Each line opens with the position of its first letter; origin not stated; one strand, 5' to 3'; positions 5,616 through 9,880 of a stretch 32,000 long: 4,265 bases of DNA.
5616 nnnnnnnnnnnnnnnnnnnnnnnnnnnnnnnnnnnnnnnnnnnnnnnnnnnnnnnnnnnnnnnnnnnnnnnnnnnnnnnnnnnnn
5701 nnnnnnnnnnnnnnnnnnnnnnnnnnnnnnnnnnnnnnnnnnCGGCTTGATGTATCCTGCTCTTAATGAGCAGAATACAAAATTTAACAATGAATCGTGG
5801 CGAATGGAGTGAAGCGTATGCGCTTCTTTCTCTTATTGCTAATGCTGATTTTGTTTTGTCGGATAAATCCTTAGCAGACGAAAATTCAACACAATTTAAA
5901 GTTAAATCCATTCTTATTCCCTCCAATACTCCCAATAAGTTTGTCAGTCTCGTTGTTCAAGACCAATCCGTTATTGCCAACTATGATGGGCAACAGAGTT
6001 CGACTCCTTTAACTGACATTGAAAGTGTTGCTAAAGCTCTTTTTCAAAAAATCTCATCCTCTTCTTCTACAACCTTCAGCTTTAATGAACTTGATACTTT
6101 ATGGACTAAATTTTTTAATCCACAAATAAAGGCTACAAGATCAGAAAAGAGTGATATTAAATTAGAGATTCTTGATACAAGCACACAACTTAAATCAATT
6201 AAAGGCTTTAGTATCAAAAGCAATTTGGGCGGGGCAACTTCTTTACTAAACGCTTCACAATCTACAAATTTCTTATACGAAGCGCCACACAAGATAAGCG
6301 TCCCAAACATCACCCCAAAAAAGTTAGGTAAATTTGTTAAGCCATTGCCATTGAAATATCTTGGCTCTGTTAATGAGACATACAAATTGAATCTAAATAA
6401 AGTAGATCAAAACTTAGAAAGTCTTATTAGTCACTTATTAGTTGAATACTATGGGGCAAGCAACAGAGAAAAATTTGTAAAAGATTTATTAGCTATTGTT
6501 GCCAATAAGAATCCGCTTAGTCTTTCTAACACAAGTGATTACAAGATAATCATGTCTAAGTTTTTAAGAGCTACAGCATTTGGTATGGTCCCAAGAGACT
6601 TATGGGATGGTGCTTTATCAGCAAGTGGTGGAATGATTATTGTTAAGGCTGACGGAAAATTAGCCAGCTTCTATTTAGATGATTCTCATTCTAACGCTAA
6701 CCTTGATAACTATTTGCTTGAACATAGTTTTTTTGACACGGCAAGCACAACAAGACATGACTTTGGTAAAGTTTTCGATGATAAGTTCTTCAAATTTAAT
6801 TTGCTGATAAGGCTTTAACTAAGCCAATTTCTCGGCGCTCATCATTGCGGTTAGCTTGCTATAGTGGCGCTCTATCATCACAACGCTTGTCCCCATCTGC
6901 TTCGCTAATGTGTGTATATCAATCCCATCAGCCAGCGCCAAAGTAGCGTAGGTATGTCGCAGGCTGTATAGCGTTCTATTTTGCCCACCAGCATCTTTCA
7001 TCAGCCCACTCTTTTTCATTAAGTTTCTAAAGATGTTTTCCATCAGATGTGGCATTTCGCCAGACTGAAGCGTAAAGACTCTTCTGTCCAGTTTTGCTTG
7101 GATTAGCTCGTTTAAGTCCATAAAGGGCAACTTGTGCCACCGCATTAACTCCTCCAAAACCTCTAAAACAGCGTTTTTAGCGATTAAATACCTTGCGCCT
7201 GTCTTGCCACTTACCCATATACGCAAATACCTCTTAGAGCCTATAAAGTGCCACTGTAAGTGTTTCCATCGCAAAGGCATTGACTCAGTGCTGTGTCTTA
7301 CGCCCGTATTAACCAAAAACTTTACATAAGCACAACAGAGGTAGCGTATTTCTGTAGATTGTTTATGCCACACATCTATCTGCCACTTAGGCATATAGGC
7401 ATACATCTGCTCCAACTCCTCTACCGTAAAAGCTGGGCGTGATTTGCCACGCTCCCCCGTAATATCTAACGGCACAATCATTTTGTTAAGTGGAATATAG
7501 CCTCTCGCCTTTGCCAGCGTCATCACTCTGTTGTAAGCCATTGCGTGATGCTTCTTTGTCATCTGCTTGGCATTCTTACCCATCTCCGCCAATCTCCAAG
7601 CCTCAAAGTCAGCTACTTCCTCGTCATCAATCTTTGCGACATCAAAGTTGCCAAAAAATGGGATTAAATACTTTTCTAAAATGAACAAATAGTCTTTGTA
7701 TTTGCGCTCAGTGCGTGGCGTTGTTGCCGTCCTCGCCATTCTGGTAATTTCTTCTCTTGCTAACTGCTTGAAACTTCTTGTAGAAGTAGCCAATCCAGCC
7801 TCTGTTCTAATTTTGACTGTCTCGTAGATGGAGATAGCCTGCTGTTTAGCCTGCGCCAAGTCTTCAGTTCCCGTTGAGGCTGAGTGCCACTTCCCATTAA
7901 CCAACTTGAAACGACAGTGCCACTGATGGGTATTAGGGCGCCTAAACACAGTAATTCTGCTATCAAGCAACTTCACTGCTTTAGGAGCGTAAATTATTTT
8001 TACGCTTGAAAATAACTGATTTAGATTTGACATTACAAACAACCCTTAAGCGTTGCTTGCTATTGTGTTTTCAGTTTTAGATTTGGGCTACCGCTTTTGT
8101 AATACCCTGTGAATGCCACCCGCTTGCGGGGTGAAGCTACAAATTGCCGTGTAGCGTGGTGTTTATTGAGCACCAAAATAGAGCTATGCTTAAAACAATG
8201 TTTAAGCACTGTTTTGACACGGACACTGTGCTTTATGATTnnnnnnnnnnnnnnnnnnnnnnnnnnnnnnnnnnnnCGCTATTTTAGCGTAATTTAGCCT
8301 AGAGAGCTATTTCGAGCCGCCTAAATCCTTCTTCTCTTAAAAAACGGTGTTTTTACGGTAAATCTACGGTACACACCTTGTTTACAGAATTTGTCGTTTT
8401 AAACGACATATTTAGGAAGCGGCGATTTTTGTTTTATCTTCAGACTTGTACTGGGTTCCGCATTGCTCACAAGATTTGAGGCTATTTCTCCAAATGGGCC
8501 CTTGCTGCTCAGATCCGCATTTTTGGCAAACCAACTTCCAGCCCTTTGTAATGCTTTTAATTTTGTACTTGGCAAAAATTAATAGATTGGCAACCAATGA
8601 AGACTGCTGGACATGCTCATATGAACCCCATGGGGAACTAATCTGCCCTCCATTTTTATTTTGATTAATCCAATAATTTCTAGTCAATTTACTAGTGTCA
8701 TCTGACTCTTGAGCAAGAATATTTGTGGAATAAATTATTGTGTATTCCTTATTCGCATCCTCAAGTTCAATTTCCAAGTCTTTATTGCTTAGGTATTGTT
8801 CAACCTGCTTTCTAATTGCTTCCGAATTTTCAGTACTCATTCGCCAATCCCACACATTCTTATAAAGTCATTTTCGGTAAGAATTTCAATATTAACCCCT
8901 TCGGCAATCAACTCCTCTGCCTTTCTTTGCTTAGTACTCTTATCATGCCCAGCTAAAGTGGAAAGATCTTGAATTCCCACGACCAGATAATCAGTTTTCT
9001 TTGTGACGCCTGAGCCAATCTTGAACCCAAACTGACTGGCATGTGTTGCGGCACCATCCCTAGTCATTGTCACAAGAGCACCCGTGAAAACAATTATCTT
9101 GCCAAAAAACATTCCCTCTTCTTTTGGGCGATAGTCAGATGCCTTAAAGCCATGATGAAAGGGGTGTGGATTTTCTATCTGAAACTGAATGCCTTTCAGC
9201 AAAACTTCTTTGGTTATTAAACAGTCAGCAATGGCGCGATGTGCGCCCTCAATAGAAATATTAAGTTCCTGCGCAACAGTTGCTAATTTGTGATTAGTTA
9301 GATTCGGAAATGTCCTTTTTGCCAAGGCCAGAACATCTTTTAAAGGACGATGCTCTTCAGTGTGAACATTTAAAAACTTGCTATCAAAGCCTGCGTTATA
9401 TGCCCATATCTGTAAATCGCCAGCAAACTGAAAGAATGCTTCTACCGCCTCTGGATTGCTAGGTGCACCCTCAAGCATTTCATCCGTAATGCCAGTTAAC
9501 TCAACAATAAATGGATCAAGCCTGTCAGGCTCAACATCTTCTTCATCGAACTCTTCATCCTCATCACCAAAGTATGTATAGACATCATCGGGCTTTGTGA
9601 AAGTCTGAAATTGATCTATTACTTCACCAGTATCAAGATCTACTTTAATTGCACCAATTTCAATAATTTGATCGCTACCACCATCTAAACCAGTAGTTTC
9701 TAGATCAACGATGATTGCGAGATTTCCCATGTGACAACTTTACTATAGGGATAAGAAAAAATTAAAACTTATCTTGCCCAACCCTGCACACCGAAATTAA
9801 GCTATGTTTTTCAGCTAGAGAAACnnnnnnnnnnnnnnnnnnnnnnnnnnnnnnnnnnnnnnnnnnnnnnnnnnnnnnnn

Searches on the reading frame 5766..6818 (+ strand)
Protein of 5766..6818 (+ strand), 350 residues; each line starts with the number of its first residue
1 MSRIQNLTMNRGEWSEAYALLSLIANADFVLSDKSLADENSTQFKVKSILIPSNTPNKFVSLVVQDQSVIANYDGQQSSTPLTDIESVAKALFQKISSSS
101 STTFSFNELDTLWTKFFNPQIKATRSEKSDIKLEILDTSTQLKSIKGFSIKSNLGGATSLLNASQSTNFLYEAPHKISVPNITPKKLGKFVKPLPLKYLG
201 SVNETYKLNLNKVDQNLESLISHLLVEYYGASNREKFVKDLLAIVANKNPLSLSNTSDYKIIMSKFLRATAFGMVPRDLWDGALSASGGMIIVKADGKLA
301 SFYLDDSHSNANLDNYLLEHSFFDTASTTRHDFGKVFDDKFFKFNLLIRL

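Call 9: search_protein_families(library=pfam, max_evalue=0.1, proteins=[window:5766-6818:+])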
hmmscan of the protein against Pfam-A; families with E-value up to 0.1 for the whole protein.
window:5766-6818:+ (350 aa): 2 families
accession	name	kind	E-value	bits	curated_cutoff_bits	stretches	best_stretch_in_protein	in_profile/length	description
PF09561.16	RE_HpaII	-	2.6e-61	208.4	25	1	10-350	1-359/359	HpaII restriction endonuclease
PF22603.2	RAE1_2_domI_C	-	0.033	14.9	27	0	76-130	60-116/129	RAE1/2 domain I, C-terminal region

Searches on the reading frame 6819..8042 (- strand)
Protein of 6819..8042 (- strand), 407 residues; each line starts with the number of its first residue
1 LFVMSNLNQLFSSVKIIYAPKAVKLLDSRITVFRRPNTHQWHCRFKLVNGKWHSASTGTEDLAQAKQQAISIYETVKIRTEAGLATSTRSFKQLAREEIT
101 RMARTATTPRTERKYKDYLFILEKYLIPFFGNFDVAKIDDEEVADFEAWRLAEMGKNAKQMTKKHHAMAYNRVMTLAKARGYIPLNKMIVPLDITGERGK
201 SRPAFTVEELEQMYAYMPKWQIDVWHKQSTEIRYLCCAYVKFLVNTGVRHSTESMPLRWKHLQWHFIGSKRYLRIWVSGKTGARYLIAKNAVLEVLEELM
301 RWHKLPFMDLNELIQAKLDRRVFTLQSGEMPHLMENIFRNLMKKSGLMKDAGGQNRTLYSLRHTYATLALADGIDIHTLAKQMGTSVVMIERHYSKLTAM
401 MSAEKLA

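Call 9: search_protein_families(library=pfam, max_evalue=0.1, proteins=[window:6819-8042:-])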
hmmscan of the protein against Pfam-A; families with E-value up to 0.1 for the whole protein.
window:6819-8042:- (407 aa): 3 families
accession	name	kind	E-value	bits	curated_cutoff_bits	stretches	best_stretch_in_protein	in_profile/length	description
PF00589.27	Phage_integrase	-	3.8e-08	33.7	27.1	1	206-397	4-168/172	Phage integrase family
PF22022.2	Phage_int_M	-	0.00058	20.5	27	1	91-184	1-86/96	Phage integrase central domain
PF14659.12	Phage_int_SAM_3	-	0.048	14.3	22.6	0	110-146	20-53/58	Phage integrase, N-terminal SAM-like domain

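Call 44: search_protein_families(library=ncbifam, max_evalue=0.01, proteins=[window:6819-8042:-])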
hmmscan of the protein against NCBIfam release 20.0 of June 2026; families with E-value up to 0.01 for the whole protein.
window:6819-8042:- (407 aa): 6 families
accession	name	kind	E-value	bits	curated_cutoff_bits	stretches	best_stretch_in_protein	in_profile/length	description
NF040815.2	recomb_XerA_Arch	equivalog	3.9e-07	29.9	220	1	111-396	13-253/263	site-specific tyrosine recombinase/integron integrase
TIGR02224.1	recomb_XerC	equivalog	3.9e-06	26.4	335.15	1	106-399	12-279/295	tyrosine recombinase XerC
TIGR02249.1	integrase_gron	subfamily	3.5e-05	23.3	265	1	332-394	236-297/315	integron integrase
TIGR02225.1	recomb_XerD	equivalog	0.00046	19.6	329.6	1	111-397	17-274/290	site-specific tyrosine recombinase XerD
NF011946.0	PRK15417.1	equivalog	0.0071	15.5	435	0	334-399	253-317/337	integron integrase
NF003462.0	PRK05084.1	equivalog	0.0087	14.8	267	0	353-399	300-346/360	tyrosine recombinase XerS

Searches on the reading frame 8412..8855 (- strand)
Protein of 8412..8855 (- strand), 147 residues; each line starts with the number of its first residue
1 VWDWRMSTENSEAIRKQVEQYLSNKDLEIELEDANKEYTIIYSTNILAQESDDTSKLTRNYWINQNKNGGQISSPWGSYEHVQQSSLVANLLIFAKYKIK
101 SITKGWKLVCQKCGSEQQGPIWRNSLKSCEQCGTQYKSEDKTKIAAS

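Call 9: search_protein_families(library=pfam, max_evalue=0.1, proteins=[window:8412-8855:-])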
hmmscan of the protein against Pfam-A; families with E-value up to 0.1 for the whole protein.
window:8412-8855:- (147 aa): 3 families
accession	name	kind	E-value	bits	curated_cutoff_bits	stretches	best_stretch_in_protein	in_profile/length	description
PF09297.16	Zn_ribbon_NUD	-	0.0035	17.4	24.8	1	104-117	18-31/32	NADH pyrophosphatase zinc ribbon domain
PF12773.13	DZR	-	0.0041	17.7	27.3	1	107-140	13-38/45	Double zinc ribbon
PF08792.16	A2L_zn_ribbon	-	0.084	13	22.9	0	108-118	22-32/33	A2L zinc ribbon domain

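Call 44: search_protein_families(library=ncbifam, max_evalue=0.01, proteins=[window:8412-8855:-])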
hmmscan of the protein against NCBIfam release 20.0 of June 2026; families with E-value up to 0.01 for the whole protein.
window:8412-8855:- (147 aa): 0 families

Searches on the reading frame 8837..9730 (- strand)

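Call 9: search_protein_families(library=pfam, max_evalue=0.1, proteins=[window:8837-9730:-])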
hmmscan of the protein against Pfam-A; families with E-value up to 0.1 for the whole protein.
window:8837-9730:- (297 aa): 5 families
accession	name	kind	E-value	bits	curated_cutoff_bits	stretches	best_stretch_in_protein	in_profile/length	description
PF00929.31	RNase_T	-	1.1e-30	107.8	24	2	65-177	43-164/164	Exonuclease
PF16473.11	Rv2179c-like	-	4.9e-09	36.6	27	1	6-172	3-168/177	3'-5' exoribonuclease Rv2179c-like domain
PF13482.12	RNase_H_2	-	3.8e-05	24.1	22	1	7-42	2-37/165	RNase_H superfamily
PF00533.33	BRCT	-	0.0023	18.6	21.3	1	208-283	6-73/78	BRCA1 C Terminus (BRCT) domain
PF25594.1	GldB_lipo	-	0.058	13.5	27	1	82-157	49-121/309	Gliding motility protein GldB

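Call 44: search_protein_families(library=ncbifam, max_evalue=0.01, proteins=[window:8837-9730:-])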
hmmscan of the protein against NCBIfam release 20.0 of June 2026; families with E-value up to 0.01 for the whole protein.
window:8837-9730:- (297 aa): 32 families (the best 25 are shown)
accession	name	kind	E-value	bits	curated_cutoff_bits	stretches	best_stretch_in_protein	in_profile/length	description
NF004844.0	PRK06195.1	equivalog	1.5e-29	103.4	373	2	205-293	218-306/309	DNA polymerase III subunit epsilon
NF005906.0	PRK07883.1-4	equivalog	1.7e-29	102.6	495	1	6-181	9-168/563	DEDD exonuclease domain-containing protein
NF001688.0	PRK00448.1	equivalog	4.1e-29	100.8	873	1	6-182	426-586/1445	PolC-type DNA polymerase III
NF005907.0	PRK07883.1-5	equivalog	5.9e-28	97.6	454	2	68-177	70-188/584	DEDD exonuclease domain-containing protein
NF005289.0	PRK06807.1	equivalog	8.5e-28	97.5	335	2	72-183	55-171/313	3'-5' exonuclease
TIGR01405.1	polC_Gram_pos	equivalog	2.6e-27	95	1043.45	1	6-181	192-351/1211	DNA polymerase III subunit alpha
NF005905.0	PRK07883.1-3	equivalog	5.7e-26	91.3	508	2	66-178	64-185/581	DEDD exonuclease domain-containing protein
NF006316.0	PRK08517.1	equivalog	7.9e-25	87.7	247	2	66-178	110-227/270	3'-5' exonuclease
TIGR00573.1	dnaq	subfamily_domain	3.9e-22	78.8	71.5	2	68-185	49-174/217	exonuclease, DNA polymerase III, epsilon subunit family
TIGR01407.1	dinG_rel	hypoth_equivalog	1.2e-20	73.4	547.7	1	6-179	3-160/889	putative DnaQ family exonuclease/DinG family helicase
NF005981.0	PRK08074.1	equivalog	2.7e-19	68.7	789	1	6-179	6-164/931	ATP-dependent DNA helicase DinG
NF006615.0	PRK09182.1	subfamily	5.2e-19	68.1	207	1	4-179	51-209/307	3'-5' exonuclease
NF005904.0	PRK07883.1-2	equivalog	1.4e-18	66.6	969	1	6-178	33-191/584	DEDD exonuclease domain-containing protein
NF005836.0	PRK07740.1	equivalog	1.9e-17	63.5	261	2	71-176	107-218/244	hypothetical protein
NF005569.0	PRK07246.1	equivalog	1.3e-16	60.1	794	1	63-179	43-165/820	bifunctional DnaQ family exonuclease/ATP-dependent helicase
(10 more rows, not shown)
